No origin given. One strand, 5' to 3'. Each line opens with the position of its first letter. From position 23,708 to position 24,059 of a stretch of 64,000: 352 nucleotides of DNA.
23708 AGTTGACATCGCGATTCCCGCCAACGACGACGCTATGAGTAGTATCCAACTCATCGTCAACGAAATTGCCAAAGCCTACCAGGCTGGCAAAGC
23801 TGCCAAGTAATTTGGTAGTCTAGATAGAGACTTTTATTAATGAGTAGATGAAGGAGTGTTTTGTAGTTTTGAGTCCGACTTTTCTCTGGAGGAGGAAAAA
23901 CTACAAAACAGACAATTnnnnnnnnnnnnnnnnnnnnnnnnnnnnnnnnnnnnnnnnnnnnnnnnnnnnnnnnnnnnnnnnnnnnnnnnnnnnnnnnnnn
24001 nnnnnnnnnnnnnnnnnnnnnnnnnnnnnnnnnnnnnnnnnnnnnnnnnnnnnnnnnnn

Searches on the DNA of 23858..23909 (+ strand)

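Call 84: build_rna_model(alignment_id=A6, structure=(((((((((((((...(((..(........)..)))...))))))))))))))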
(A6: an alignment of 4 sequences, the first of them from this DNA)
Model R1 built from alignment A6 (4 sequences, 52 columns); structure: as given.
model positions 50; base pairs 16; branch points 0; effective number of sequences 3.93; information 1.107 bits per position. Calibrated on 0.2 Mb of random sequence (short: E-values are rough).
structure used (alignment columns):
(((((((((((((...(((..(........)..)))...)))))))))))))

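Call 85: search_with_rna_model(model_id=R1, source=window, filters=off, max_evalue=10, show_alignments=6)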
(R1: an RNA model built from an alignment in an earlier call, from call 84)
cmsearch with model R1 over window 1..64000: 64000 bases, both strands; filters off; matches with E-value up to 10: 16.
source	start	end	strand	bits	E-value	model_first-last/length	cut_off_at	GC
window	23859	23908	+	72.7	2.3e-17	1-50/50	no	0.36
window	43960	44009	+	70.5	9.1e-17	1-50/50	no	0.34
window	43960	44009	-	31.8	6.1e-06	1-50/50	no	0.34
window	23859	23908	-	24.7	0.00059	1-50/50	no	0.36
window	2483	2531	+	19.9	0.012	1-50/50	no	0.41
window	30065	30099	+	19.2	0.02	1-50/50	no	0.26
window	30065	30099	-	17.8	0.047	1-50/50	no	0.26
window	2483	2531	-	14.4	0.43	1-50/50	no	0.41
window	47062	47083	+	12.9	1.1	1-50/50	no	0.82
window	47062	47083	-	12.9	1.1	1-50/50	no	0.82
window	54756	54779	-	12.7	1.3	1-50/50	no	0.25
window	54756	54779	+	12.5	1.5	1-50/50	no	0.25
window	30287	30304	+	12.4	1.5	1-50/50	no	0.56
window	30287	30304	-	12.4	1.5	1-50/50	no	0.56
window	495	545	+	11.1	3.7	1-50/50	no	0.49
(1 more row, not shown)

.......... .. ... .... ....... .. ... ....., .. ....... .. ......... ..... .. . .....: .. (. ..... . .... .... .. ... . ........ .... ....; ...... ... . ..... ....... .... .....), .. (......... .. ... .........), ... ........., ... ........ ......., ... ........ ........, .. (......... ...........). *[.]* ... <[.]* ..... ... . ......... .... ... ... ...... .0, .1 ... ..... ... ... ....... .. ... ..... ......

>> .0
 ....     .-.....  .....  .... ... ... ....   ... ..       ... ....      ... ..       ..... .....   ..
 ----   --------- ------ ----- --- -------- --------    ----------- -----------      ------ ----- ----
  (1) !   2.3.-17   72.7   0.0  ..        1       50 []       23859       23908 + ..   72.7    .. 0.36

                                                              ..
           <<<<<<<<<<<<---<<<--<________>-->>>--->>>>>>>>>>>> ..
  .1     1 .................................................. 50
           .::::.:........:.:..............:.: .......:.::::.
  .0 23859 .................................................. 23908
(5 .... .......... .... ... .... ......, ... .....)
